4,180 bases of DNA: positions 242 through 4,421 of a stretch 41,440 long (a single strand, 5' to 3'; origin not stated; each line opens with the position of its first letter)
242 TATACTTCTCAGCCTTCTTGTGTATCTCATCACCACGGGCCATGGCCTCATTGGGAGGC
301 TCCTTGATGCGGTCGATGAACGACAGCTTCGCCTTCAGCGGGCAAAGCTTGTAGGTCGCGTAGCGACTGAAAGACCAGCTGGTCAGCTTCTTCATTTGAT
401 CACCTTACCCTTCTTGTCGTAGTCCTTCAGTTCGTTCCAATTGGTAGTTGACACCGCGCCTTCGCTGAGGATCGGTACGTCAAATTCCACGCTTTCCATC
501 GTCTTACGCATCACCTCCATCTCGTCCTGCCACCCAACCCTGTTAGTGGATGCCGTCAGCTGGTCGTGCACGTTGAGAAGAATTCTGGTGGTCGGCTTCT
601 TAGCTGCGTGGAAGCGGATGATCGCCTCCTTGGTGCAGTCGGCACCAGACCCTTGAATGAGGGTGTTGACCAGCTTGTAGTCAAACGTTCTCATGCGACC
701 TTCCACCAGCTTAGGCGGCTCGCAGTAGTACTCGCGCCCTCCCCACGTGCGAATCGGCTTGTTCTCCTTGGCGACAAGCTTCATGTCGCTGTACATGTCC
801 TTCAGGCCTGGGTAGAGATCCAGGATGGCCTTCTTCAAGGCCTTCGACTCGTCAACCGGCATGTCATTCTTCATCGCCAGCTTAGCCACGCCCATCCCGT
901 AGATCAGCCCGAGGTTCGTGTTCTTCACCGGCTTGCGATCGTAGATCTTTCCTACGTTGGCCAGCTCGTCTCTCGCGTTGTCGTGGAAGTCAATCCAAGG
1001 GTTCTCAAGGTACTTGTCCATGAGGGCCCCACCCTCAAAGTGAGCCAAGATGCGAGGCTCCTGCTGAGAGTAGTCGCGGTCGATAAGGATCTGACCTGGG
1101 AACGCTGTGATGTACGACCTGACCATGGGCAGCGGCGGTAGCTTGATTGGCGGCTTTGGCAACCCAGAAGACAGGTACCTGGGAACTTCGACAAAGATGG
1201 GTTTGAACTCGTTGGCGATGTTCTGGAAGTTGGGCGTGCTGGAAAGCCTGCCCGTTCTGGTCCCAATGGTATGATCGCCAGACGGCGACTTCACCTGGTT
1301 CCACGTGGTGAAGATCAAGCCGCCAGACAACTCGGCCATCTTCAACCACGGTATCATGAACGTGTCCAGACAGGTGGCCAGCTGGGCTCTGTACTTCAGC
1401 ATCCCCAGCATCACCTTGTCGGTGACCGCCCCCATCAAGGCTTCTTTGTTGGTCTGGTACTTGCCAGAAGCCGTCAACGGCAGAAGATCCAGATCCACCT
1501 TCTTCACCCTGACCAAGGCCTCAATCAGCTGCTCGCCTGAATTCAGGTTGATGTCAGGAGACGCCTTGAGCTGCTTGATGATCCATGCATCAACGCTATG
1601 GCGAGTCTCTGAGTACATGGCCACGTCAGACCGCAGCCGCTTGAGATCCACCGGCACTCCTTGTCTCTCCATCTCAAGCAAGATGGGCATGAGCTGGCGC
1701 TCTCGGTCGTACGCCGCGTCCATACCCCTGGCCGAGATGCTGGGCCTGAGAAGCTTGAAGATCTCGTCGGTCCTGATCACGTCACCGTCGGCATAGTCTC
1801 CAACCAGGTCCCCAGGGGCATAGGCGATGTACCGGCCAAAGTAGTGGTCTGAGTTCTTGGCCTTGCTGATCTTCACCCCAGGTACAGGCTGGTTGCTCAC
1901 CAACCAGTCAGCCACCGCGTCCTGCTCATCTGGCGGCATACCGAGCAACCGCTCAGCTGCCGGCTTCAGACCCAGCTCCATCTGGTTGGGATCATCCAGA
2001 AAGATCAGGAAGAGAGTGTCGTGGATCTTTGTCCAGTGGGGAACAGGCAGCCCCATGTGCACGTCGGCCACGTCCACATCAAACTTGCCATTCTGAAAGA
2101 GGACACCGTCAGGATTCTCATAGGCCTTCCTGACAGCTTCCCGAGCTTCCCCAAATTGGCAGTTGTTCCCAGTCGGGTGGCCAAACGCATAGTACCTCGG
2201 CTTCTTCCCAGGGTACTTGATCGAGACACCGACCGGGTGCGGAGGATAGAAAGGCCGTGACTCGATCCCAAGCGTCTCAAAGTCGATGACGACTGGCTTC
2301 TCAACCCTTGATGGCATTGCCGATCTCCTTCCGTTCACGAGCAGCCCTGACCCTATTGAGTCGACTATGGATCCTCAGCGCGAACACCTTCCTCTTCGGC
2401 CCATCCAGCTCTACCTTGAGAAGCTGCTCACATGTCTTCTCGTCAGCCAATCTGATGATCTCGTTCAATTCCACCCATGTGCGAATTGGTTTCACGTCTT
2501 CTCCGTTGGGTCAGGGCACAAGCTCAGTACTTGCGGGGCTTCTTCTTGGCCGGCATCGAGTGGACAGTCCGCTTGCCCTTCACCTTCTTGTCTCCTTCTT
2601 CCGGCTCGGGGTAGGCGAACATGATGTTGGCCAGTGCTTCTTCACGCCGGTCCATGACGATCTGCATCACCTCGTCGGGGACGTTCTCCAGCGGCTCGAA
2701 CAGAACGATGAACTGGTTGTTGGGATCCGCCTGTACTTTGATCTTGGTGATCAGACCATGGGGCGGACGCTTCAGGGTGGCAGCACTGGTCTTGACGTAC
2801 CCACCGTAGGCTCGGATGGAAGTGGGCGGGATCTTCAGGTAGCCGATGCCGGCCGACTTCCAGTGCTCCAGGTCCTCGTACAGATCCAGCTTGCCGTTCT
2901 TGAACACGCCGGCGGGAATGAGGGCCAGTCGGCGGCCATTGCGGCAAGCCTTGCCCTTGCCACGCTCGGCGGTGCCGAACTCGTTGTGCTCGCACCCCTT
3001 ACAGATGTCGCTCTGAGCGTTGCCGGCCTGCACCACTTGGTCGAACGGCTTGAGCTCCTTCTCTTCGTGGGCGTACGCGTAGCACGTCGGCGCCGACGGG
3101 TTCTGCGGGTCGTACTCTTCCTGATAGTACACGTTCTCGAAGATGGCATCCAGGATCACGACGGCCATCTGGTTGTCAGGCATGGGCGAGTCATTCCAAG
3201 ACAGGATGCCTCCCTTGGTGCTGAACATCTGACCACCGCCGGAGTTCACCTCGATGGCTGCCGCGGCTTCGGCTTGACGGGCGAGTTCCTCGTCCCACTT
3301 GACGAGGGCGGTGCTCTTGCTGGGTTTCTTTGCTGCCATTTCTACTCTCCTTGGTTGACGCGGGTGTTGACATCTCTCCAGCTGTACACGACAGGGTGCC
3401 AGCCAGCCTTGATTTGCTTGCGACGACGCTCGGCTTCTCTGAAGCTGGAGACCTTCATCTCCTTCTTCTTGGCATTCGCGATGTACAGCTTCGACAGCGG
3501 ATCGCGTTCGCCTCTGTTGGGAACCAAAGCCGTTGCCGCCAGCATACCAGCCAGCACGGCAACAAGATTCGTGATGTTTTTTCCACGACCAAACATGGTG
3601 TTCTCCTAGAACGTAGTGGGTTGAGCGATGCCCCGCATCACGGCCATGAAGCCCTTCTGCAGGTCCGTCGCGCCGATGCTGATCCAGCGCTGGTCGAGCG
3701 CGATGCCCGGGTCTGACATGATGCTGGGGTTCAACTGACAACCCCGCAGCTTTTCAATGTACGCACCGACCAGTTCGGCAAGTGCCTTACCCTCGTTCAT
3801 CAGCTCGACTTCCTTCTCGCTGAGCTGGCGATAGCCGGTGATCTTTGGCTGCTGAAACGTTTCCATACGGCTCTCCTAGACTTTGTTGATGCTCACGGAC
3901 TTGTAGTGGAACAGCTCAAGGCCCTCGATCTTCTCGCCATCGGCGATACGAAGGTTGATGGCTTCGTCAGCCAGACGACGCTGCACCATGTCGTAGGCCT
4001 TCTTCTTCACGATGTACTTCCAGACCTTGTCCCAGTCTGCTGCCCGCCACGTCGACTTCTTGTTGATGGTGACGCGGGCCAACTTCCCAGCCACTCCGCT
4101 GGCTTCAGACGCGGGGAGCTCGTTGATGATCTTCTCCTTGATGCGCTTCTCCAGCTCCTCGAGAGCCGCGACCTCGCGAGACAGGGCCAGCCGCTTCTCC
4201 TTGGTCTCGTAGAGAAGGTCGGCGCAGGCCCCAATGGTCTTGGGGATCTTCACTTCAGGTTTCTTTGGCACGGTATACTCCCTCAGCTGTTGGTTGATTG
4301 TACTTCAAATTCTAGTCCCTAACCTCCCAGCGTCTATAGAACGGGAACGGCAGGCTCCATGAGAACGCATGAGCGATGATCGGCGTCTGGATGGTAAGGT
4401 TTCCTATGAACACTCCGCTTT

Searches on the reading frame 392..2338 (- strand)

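Call 49: search_protein_families(library=phrogs, proteins=[window:392-2338:-], max_evalue=0.00001)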
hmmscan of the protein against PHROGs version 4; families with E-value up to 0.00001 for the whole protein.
window:392-2338:- (648 aa): 6 families
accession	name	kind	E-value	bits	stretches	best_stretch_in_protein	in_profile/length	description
phrog_17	-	DNA, RNA and nucleotide metabolism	2e-83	282.2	1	14-642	671-1238/1445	DNA polymerase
phrog_2573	-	DNA, RNA and nucleotide metabolism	1.2e-13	52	1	466-622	82-253/336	DNA polymerase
phrog_12241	-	DNA, RNA and nucleotide metabolism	1e-11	45.5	0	13-131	127-248/502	DNA polymerase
phrog_10285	-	DNA, RNA and nucleotide metabolism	2e-08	34.6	0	548-631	235-316/321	DNA polymerase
phrog_5995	-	DNA, RNA and nucleotide metabolism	3.2e-08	34.4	1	478-642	4-183/236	DNA polymerase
phrog_15971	-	DNA, RNA and nucleotide metabolism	6.3e-08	33.1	1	404-627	152-366/376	DNA polymerase I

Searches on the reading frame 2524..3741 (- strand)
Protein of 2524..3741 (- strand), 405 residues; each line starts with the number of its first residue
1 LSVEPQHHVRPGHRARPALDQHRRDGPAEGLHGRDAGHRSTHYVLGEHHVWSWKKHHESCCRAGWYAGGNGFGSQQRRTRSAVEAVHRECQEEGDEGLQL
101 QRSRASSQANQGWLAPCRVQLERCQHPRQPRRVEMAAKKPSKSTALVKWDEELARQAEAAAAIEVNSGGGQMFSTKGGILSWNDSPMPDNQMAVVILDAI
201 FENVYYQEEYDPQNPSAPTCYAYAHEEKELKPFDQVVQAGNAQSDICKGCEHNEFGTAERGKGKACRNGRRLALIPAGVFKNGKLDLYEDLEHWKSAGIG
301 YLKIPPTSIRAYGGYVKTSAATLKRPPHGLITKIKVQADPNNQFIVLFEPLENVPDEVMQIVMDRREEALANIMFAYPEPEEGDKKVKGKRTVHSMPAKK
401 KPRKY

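Call 49: search_protein_families(library=phrogs, proteins=[window:2524-3741:-], max_evalue=0.00001)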
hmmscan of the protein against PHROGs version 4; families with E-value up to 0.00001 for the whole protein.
window:2524-3741:- (405 aa): 2 families
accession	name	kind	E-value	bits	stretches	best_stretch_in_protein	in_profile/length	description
phrog_27714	-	unknown function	4.7e-18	66.7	1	192-379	85-259/292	-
phrog_23155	-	unknown function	1.3e-12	48.5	1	150-346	30-194/255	-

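Call 76: search_protein_families(library=pfam, proteins=[window:2524-3741:-], max_evalue=0.01)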
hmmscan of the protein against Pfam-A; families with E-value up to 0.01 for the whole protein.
window:2524-3741:- (405 aa): 0 families

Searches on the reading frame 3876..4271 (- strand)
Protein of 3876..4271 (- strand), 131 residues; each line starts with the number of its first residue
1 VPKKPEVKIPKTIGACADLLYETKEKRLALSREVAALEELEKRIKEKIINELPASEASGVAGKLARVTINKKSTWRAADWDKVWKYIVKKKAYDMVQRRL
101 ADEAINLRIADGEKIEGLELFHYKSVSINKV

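Call 76: search_protein_families(library=pfam, proteins=[window:3876-4271:-], max_evalue=0.01)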
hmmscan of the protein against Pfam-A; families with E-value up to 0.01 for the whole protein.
window:3876-4271:- (131 aa): 1 family
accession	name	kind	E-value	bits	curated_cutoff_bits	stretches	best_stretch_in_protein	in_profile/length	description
PF05565.16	Sipho_Gp157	-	0.00016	22.2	28.6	1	22-128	60-161/162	Siphovirus Gp157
